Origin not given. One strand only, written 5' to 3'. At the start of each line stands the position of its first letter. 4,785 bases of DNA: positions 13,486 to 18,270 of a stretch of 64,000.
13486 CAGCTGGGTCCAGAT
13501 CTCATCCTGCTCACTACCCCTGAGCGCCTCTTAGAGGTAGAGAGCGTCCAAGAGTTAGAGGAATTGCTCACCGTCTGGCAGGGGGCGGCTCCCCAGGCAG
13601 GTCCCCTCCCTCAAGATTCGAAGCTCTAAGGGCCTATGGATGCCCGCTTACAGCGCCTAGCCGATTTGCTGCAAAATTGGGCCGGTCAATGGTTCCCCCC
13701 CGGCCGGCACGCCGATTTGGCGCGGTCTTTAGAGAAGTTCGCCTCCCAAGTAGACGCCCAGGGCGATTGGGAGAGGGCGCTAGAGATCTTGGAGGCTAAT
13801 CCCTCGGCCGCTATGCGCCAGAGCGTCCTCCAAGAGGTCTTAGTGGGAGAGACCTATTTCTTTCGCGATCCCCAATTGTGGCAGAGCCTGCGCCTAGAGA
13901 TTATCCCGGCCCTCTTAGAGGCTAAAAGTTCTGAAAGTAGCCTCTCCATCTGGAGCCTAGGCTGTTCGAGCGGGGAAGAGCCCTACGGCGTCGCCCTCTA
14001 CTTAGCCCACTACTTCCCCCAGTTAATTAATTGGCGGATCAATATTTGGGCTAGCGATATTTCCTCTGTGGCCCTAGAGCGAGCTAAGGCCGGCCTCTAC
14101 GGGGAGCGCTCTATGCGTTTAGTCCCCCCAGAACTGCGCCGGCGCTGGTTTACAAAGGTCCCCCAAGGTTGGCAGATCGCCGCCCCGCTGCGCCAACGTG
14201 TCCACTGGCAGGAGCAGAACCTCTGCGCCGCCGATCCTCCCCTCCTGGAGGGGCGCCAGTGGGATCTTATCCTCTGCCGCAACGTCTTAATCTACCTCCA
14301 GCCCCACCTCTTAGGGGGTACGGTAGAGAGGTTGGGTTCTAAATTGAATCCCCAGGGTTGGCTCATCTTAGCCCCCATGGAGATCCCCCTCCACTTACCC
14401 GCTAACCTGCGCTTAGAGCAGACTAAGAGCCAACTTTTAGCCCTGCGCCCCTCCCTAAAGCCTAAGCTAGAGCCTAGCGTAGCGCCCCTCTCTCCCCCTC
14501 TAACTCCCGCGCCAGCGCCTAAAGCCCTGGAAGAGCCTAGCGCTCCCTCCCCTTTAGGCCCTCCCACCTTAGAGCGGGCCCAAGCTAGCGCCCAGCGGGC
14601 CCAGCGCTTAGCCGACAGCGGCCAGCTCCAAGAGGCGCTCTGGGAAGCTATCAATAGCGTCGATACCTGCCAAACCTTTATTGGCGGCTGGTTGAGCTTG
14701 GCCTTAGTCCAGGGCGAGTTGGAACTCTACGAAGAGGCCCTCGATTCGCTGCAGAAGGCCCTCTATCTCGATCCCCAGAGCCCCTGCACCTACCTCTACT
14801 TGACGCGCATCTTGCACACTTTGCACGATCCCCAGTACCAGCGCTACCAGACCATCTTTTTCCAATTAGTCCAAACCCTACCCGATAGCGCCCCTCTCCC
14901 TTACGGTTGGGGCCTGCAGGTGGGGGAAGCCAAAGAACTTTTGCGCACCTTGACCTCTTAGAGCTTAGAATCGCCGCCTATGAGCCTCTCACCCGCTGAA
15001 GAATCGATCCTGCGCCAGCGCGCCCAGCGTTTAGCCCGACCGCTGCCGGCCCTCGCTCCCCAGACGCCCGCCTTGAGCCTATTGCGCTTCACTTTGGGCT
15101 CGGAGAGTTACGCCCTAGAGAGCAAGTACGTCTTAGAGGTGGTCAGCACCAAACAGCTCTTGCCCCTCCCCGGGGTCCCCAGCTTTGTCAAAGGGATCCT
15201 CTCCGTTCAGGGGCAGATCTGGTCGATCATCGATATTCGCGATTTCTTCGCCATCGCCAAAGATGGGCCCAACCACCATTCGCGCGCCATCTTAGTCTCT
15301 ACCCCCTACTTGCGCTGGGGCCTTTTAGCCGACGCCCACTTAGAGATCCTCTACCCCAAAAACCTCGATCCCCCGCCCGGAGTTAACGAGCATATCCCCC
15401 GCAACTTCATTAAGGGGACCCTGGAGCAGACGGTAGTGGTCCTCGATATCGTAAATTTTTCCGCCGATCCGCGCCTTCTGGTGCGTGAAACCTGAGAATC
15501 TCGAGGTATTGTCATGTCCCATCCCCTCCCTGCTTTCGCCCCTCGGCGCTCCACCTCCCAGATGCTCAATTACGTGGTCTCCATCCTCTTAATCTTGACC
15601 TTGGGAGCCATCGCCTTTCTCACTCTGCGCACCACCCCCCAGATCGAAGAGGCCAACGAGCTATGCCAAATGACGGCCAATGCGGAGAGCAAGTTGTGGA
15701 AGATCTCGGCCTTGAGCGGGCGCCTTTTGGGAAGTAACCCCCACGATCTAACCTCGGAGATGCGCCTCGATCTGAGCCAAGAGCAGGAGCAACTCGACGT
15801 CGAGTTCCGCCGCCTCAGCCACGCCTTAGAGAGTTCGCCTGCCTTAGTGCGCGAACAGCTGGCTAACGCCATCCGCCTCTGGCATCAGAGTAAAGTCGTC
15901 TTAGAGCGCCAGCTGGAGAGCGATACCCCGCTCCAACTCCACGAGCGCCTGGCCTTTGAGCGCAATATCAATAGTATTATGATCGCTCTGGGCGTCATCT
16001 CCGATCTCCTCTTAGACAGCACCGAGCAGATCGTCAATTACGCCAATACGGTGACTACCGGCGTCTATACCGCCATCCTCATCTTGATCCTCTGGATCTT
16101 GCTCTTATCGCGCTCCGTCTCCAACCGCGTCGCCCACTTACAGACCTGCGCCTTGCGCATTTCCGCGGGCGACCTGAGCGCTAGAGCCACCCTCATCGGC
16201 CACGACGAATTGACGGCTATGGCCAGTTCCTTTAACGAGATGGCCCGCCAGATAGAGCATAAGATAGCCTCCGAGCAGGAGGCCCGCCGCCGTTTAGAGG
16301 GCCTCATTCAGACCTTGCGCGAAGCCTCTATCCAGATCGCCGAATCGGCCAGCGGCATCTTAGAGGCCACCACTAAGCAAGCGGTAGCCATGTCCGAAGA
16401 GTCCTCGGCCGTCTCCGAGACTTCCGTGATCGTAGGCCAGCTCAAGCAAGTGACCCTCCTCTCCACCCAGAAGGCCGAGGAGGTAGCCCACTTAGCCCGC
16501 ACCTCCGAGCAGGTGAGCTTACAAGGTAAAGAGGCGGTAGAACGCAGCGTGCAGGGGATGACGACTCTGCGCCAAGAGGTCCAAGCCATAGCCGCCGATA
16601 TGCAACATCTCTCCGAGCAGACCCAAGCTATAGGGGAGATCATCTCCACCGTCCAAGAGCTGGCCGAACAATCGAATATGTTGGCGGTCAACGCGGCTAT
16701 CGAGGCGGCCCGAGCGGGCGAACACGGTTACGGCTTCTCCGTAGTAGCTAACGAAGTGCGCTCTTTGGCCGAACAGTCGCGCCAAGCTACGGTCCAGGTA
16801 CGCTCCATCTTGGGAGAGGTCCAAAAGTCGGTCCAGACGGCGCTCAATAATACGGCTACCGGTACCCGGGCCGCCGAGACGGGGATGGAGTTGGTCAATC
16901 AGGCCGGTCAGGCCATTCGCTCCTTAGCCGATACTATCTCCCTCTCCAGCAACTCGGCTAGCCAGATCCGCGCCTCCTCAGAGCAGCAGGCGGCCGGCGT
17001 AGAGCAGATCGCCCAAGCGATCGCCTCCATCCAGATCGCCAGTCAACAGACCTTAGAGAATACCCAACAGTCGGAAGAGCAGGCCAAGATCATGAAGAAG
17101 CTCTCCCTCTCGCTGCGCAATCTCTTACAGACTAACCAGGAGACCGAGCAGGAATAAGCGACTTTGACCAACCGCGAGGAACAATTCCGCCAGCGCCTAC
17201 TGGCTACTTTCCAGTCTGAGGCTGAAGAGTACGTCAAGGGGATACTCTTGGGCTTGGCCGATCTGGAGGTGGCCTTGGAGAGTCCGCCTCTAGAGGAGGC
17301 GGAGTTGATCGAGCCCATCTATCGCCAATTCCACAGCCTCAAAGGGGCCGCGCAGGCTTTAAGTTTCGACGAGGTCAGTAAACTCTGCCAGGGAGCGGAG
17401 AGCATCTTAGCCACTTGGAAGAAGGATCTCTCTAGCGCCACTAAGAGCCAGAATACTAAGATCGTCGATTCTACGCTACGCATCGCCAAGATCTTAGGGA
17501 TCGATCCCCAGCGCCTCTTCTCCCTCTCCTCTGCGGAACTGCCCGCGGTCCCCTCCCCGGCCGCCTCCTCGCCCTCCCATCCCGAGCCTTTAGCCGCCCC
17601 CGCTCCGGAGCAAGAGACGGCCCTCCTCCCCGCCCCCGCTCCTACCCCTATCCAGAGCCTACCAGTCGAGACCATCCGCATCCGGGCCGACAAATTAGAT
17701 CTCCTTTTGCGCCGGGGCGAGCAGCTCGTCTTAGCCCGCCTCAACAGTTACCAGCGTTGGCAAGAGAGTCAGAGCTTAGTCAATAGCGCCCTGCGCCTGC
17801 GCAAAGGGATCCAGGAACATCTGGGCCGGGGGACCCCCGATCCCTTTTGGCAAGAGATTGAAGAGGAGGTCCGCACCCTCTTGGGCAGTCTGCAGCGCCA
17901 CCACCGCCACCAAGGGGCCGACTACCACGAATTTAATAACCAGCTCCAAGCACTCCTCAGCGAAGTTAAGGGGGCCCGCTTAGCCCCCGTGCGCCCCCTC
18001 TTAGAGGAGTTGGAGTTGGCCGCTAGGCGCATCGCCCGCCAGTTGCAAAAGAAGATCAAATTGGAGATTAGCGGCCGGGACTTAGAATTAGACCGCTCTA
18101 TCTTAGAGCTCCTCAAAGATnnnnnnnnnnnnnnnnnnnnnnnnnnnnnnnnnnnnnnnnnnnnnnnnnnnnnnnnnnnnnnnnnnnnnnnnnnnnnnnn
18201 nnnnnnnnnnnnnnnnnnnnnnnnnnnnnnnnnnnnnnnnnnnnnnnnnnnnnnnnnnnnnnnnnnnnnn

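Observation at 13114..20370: Frz-type alternative chemosensory operon (CheW, CheR-TPR, CheW, MCP, CheA-CheY, CheB with pseudo-receiver)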

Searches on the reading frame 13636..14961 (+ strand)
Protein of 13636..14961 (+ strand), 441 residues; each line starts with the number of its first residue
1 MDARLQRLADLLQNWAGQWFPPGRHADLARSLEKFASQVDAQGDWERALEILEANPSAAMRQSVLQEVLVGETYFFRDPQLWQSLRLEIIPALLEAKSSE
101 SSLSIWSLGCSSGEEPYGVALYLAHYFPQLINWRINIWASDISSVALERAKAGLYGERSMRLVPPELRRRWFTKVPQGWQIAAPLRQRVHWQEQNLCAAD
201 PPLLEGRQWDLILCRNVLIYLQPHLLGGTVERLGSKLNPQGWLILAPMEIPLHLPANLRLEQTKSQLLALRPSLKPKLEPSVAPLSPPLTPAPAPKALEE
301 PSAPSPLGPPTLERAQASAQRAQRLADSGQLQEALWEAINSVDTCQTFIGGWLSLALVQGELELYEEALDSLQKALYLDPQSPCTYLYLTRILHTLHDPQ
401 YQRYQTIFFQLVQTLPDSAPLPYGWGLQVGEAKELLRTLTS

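Call 3: search_protein_families(library=pfam, proteins=[window:13636-14961:+])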
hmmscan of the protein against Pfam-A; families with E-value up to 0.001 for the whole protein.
window:13636-14961:+ (441 aa): 6 families
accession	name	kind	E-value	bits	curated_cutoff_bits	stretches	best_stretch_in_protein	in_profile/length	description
PF01739.24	CheR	-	4.8e-42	144.1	27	1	72-245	2-173/195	CheR methyltransferase, SAM binding domain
PF00515.34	TPR_1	-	1.2e-05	25.3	27.8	1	352-381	4-33/34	Tetratricopeptide repeat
PF13489.12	Methyltransf_23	-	0.0002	21.6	27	1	99-246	20-117/164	Methyltransferase domain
PF23914.1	TPR_CcmH_CycH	-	0.00033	21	42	0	351-403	52-104/158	Cytochrome c-type biogenesis protein H TPR domain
PF07719.23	TPR_2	-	0.0007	20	27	0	352-381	4-33/34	Tetratricopeptide repeat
PF08242.18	Methyltransf_12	-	0.00086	20.4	30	0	188-243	50-98/98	Methyltransferase domain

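Call 4: search_protein_families(library=ncbifam, proteins=[window:13636-14961:+])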
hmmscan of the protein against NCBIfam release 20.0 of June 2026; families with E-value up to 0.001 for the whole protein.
window:13636-14961:+ (441 aa): 1 family
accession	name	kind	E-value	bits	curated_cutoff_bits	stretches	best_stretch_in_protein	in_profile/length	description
NF007902.0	PRK10611.1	equivalog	6.7e-21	74.7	435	1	44-245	65-260/287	protein-glutamate O-methyltransferase CheR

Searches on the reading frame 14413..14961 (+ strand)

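Call 35: search_protein_families(library=pfam, max_evalue=1, proteins=[window:14413-14961:+])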
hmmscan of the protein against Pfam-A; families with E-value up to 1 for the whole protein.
window:14413-14961:+ (182 aa): 11 families
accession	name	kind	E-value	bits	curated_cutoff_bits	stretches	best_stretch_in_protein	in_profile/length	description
PF00515.34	TPR_1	-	1e-05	25.6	27.8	1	93-122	4-33/34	Tetratricopeptide repeat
PF23914.1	TPR_CcmH_CycH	-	0.00011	22.5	42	1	92-145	52-105/158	Cytochrome c-type biogenesis protein H TPR domain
PF13414.12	TPR_11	-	0.00029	20.9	26.8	1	106-130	10-34/42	TPR repeat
PF07719.23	TPR_2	-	0.0003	21.1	27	1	93-122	4-33/34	Tetratricopeptide repeat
PF13181.12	TPR_8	-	0.00039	20.8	25.7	1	93-122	4-33/34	Tetratricopeptide repeat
PF13431.12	TPR_17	-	0.017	15.8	24.4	1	113-141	2-30/34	Tetratricopeptide repeat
PF04212.24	MIT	-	0.1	13.2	30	0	103-120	24-40/66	MIT (microtubule interacting and transport) domain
PF13424.12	TPR_12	-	0.11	13.1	30.1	1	95-119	8-32/77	Tetratricopeptide repeat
PF13432.12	TPR_16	-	0.23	12.4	32.7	0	93-124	34-65/65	Tetratricopeptide repeat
PF14559.12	TPR_19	-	0.27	12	25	1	106-137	7-38/68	Tetratricopeptide repeat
PF13428.12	TPR_14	-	0.39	12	23.5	0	92-124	3-35/44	Tetratricopeptide repeat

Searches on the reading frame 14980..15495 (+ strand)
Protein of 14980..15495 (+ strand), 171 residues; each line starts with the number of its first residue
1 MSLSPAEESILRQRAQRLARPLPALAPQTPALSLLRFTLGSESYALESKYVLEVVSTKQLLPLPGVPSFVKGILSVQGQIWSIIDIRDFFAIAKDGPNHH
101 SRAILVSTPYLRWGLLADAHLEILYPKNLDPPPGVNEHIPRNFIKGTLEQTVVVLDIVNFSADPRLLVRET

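Call 3: search_protein_families(library=pfam, proteins=[window:14980-15495:+])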
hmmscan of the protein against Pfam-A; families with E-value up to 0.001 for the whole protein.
window:14980-15495:+ (171 aa): 1 family
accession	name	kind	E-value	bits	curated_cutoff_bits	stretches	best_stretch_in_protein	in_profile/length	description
PF01584.24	CheW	-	1e-17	64.5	23.5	1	34-158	2-131/138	CheW-like domain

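Call 4: search_protein_families(library=ncbifam, proteins=[window:14980-15495:+])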
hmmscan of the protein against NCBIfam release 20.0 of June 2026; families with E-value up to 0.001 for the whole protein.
window:14980-15495:+ (171 aa): 1 family
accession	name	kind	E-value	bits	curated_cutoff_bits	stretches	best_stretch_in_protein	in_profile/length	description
NF007903.0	PRK10612.1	equivalog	3.1e-07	30.3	260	1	25-93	10-78/167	chemotaxis protein CheW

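Call 71: find_encoding_contigs(protein=window:14980-15495:+, flank=10000, max_places=10)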
Protein window:14980-15495:+ (171 aa): 23 contigs read that carry it; 5 places shown.
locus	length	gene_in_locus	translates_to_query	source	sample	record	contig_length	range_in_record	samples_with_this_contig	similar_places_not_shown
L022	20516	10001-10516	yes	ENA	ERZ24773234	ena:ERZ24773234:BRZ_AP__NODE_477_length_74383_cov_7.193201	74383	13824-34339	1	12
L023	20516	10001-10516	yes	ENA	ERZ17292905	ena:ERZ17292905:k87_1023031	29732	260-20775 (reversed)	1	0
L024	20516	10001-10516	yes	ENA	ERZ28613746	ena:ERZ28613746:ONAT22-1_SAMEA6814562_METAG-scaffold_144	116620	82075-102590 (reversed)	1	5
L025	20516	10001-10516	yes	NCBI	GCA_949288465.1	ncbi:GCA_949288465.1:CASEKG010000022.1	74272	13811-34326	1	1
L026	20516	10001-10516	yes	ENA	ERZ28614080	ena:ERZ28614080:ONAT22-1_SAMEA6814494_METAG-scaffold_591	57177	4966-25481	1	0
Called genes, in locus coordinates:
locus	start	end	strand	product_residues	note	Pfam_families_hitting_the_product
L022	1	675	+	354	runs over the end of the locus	PF01075:Glyco_transf_9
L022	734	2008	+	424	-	-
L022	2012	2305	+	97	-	-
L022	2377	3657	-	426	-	PF02812:ELFV_dehydrog_N, PF00208:ELFV_dehydrog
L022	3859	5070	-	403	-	PF01546:Peptidase_M20, PF07687:M20_dimer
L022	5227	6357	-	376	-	PF01300:Sua5_yciO_yrdC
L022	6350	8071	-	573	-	PF02518:HATPase_c, PF00072:Response_reg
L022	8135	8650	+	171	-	PF01584:CheW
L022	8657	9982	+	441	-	PF00515:TPR_1 (faint), PF01739:CheR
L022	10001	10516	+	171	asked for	PF01584:CheW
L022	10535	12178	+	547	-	PF00672:HAMP, PF00015:MCPsignal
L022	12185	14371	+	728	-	PF01627:Hpt, PF02518:HATPase_c, PF01584:CheW, PF00072:Response_reg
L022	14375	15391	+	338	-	PF01339:CheB_methylest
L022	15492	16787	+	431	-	PF02666:PS_Dcarbxylase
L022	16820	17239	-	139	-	PF00692:dUTPase, PF22769:DCD (weak)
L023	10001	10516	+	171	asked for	PF01584:CheW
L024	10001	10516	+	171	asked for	PF01584:CheW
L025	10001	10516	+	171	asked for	PF01584:CheW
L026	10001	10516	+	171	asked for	PF01584:CheW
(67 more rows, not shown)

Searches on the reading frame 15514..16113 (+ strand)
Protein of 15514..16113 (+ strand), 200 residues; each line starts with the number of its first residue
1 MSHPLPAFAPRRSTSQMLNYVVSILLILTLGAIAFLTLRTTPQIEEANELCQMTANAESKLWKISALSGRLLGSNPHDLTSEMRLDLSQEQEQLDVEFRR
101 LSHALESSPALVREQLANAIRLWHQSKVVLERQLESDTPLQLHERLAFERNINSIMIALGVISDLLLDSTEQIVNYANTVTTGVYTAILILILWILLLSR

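Call 35: search_protein_families(library=pfam, max_evalue=1, proteins=[window:15514-16113:+])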
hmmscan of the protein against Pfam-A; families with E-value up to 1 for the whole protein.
window:15514-16113:+ (200 aa): 0 families

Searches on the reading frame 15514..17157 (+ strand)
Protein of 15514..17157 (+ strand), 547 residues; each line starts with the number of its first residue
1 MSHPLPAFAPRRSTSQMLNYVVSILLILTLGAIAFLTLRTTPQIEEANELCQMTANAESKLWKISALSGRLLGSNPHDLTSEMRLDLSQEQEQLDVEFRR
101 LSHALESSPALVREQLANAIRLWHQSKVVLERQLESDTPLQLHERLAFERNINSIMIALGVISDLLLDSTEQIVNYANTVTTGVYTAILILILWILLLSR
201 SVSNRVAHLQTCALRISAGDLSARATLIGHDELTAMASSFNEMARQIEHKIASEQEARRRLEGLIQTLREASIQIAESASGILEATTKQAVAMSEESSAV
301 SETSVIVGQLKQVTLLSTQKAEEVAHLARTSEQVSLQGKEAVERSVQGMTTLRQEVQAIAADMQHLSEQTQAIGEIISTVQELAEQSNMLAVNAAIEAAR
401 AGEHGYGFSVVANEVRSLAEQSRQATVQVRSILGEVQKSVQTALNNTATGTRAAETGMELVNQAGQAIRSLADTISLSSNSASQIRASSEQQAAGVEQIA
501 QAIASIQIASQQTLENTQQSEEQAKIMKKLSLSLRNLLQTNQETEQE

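Call 3: search_protein_families(library=pfam, proteins=[window:15514-17157:+])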
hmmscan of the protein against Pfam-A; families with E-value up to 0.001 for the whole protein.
window:15514-17157:+ (547 aa): 2 families
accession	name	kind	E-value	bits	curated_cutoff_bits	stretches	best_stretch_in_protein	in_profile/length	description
PF00015.26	MCPsignal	-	1.8e-36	126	34.6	1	352-507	14-169/172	Methyl-accepting chemotaxis protein (MCP) signalling domain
PF00672.30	HAMP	-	8.6e-10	39.2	25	1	197-248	1-52/53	HAMP domain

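Call 4: search_protein_families(library=ncbifam, proteins=[window:15514-17157:+])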
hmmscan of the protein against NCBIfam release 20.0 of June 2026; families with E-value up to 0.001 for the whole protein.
window:15514-17157:+ (547 aa): 14 families
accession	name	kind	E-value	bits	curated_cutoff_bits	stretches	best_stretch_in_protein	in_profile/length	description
NF058645.1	MCPCtpMPsAe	equivalog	2.7e-38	132.1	900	1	183-539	209-554/558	methyl-accepting chemotaxis protein CtpM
NF047851.1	MCPCitTducer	equivalog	4e-22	79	900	1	186-535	201-508/553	methyl-accepting chemotaxis citrate transducer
NF011615.0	PRK15041.1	equivalog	1.8e-21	76.4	947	1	138-524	154-498/554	methyl-accepting chemotaxis protein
NF041847.1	transduc_aer2_vibrio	equivalog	2.1e-21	75.9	1200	1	264-538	503-749/804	aerotaxis transducer Aer2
NF011622.0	PRK15048.1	equivalog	2.8e-21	76.3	900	1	187-525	202-497/553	methyl-accepting chemotaxis protein II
NF007309.0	PRK09793.1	equivalog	3e-19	69.4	903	1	190-527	201-494/533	methyl-accepting chemotaxis protein IV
NF050802.1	AspChtxCcaA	equivalog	4.1e-17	61.8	1300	1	213-453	422-648/700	aspartate chemotaxis receptor CcaA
NF033092.0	HK_WalK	equivalog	1.5e-11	43.6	725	1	169-343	168-334/594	cell wall metabolism sensor histidine kinase WalK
NF040691.1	MtrAB_MtrB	equivalog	2.7e-11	43.2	450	1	167-254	176-264/507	MtrAB system histidine kinase MtrB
NF012163.2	BaeS_SmeS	equivalog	9.4e-07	28.1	500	1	186-260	172-242/457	sensor histidine kinase efflux regulator BaeS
NF007837.0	PRK10549.1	equivalog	1e-06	27.8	603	1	186-250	172-236/466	envelope stress sensor histidine kinase BaeS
NF038263.1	prot_phos_SiaA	equivalog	4.9e-06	25.4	700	1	179-278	307-407/658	biofilm regulation protein phosphatase SiaA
NF041210.1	his_kin_PieS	equivalog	1.4e-05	24.3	850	1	167-260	155-251/474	two component system sensor histidine kinase PieS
NF007898.0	PRK10604.1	equivalog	2.8e-05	23.5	478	1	155-255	118-213/433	two-component system sensor histidine kinase RstB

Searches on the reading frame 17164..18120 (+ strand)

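Call 35: search_protein_families(library=pfam, max_evalue=1, proteins=[window:17164-18120:+])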
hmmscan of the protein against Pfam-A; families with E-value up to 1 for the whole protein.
window:17164-18120:+ (319 aa): 4 families
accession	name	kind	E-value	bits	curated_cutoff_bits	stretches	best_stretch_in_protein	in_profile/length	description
PF01627.28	Hpt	-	4.1e-09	37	24.6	1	11-87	1-64/84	Hpt domain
PF09577.15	Spore_YpjB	-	0.12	12.7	24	0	226-266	92-130/230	Sporulation protein YpjB (SpoYpjB)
PF09177.16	STX6_10_61_N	-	0.17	12.9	29.4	0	69-101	8-39/99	Syntaxin 6/10/61, N-terminal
PF02895.20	H-kinase_dim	-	0.26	12.2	23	0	169-192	2-25/68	Signal transducing histidine kinase, homodimeric domain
